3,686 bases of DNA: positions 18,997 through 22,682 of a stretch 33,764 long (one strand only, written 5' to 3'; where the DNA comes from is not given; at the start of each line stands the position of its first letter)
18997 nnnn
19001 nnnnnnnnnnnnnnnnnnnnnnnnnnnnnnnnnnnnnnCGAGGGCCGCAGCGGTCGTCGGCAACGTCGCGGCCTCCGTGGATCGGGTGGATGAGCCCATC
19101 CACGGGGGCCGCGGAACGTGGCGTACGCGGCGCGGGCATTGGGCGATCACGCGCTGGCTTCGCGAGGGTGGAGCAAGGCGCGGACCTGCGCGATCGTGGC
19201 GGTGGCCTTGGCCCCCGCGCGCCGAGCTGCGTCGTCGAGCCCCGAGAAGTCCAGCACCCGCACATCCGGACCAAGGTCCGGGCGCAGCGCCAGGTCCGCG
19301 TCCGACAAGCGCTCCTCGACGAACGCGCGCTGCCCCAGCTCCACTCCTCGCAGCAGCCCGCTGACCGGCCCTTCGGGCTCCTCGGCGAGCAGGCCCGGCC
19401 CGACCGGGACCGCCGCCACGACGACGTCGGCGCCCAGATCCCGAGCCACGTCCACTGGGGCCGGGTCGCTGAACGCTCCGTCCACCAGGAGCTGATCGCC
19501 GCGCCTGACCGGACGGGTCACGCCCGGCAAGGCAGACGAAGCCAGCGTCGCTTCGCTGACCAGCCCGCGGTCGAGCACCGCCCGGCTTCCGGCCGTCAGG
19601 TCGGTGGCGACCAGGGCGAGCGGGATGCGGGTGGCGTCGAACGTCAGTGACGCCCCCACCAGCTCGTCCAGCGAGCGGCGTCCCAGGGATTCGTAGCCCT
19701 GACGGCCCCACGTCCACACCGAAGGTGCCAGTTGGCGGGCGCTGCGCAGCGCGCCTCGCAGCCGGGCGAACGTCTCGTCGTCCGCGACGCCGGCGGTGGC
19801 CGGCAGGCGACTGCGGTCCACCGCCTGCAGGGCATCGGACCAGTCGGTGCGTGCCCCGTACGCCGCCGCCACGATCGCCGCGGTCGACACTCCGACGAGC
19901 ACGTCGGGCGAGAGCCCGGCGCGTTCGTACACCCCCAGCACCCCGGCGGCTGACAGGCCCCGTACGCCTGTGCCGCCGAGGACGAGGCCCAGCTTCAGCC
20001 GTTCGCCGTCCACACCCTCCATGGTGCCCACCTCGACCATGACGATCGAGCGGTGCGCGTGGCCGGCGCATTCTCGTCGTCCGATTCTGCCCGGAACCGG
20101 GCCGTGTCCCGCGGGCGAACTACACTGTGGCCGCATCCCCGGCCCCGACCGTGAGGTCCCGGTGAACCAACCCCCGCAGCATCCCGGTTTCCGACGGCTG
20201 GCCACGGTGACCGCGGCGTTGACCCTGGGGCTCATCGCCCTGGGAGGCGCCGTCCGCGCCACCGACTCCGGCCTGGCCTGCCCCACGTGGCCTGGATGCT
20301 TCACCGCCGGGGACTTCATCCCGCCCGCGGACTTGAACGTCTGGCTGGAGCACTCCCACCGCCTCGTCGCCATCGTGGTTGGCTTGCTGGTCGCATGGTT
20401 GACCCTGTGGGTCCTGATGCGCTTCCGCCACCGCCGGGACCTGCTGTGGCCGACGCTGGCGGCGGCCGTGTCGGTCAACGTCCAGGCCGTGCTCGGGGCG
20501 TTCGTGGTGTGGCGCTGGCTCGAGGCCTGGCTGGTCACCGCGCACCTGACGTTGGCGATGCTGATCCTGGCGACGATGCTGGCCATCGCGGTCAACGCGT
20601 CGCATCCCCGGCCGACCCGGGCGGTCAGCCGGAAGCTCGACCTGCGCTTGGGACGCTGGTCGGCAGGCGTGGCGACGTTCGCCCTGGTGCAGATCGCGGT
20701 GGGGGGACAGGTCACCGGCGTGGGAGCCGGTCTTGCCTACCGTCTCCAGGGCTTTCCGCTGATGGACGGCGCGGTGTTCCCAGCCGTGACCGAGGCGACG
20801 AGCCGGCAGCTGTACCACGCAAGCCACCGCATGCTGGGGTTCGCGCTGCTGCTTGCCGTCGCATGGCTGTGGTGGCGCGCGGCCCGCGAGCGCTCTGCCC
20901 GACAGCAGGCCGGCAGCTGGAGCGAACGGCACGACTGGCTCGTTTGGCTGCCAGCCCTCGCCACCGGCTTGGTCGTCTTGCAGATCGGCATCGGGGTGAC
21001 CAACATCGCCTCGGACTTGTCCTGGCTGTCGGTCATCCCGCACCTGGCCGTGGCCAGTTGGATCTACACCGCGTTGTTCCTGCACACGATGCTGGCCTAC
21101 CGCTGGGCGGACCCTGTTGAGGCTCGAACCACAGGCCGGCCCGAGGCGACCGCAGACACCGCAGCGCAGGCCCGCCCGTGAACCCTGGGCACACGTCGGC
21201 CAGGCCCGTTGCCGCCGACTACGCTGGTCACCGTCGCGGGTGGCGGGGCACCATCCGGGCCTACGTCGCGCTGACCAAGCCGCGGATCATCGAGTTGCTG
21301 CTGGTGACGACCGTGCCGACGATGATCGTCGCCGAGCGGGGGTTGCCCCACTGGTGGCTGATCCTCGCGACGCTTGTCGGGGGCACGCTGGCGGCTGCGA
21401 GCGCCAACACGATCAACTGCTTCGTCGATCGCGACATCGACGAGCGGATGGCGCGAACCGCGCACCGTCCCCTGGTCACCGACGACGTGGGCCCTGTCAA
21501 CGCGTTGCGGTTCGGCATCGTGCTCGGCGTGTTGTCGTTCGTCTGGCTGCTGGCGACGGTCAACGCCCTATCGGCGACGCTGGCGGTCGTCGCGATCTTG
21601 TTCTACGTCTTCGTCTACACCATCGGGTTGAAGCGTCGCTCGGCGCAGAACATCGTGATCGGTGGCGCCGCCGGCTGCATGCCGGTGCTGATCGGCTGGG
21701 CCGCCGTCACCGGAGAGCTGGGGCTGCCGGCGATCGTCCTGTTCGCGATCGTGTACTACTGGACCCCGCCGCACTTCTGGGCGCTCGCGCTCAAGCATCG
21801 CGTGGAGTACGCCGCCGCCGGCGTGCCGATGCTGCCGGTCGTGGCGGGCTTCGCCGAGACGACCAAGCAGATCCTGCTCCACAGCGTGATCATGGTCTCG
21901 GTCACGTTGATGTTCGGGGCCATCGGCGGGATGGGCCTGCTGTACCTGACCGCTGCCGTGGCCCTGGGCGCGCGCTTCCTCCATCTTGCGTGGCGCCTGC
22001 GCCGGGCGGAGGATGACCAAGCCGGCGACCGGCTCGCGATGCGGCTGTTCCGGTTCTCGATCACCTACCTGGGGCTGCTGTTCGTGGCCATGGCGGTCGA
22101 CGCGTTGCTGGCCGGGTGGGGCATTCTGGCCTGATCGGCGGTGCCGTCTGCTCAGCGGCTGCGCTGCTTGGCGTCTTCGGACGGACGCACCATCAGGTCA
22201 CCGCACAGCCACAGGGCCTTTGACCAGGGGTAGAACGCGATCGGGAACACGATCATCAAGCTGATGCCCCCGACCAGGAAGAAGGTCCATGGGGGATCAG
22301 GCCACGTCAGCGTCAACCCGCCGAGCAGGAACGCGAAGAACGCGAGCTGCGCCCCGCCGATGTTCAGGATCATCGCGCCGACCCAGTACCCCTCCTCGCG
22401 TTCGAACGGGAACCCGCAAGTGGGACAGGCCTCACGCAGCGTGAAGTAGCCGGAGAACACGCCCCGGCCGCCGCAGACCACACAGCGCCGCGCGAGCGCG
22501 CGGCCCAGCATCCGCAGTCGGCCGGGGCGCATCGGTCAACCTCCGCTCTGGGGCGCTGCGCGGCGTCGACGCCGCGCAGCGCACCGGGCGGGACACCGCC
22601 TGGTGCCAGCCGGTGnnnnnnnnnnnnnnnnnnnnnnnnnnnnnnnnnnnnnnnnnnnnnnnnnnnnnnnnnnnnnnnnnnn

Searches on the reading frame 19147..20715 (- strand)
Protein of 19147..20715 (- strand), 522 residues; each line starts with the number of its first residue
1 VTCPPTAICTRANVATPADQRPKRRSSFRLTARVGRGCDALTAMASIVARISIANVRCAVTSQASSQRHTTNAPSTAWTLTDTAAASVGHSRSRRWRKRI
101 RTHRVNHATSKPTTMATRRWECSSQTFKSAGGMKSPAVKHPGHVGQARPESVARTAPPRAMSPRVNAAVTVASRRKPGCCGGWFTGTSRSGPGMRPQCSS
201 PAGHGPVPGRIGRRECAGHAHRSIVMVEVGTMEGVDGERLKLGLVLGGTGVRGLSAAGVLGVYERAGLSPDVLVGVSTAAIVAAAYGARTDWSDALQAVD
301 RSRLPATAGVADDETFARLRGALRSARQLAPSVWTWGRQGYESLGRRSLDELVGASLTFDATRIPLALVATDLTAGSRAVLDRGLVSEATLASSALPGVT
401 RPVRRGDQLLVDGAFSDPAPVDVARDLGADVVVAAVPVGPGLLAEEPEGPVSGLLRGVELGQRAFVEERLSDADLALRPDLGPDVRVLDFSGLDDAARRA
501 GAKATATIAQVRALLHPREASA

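Call 8: search_protein_families(library=pfam, proteins=[window:19147-20715:-], max_evalue=0.001)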
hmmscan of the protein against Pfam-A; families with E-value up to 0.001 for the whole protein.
window:19147-20715:- (522 aa): 1 family
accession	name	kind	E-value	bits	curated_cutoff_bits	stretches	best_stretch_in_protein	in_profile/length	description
PF01734.28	Patatin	-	8e-20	72.3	27.7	1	244-424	1-190/191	Patatin-like phospholipase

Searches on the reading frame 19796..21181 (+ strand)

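Call 8: search_protein_families(library=pfam, proteins=[window:19796-21181:+], max_evalue=0.001)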
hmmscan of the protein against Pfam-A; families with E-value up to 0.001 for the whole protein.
window:19796-21181:+ (461 aa): 2 families
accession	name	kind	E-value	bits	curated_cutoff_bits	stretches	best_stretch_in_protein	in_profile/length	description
PF02628.20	COX15-CtaA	-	6.9e-40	137.5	29.9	2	182-427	75-321/322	Cytochrome oxidase assembly protein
PF03419.18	Peptidase_U4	-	0.00042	20.1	28.4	0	193-370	8-144/284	Sporulation factor SpoIIGA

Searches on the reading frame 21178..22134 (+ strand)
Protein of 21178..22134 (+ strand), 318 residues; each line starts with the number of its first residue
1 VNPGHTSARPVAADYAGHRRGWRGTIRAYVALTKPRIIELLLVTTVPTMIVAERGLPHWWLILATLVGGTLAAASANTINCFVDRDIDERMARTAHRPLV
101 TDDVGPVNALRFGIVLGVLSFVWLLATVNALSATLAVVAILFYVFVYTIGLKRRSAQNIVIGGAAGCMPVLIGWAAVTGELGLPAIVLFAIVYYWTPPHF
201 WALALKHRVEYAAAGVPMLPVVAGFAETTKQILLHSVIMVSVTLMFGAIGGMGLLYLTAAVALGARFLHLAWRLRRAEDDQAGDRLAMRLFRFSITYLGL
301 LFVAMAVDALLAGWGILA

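Call 8: search_protein_families(library=pfam, proteins=[window:21178-22134:+], max_evalue=0.001)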
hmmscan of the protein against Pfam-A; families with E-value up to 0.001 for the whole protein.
window:21178-22134:+ (318 aa): 1 family
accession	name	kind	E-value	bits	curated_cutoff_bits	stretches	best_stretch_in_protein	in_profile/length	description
PF01040.23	UbiA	-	1e-67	228.5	34.2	1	41-290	1-245/250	UbiA prenyltransferase family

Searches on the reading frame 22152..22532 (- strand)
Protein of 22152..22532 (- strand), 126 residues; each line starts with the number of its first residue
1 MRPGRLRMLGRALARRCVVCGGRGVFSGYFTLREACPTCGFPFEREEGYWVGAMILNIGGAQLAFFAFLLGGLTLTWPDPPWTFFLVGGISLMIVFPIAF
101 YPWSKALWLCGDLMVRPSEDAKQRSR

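Call 8: search_protein_families(library=pfam, proteins=[window:22152-22532:-], max_evalue=0.001)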
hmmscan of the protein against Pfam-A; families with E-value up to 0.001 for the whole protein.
window:22152-22532:- (126 aa): 1 family
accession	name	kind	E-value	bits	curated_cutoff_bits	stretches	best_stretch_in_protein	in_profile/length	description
PF06170.17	DUF983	-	1.4e-08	35.4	22.6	1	26-109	1-81/85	Protein of unknown function (DUF983)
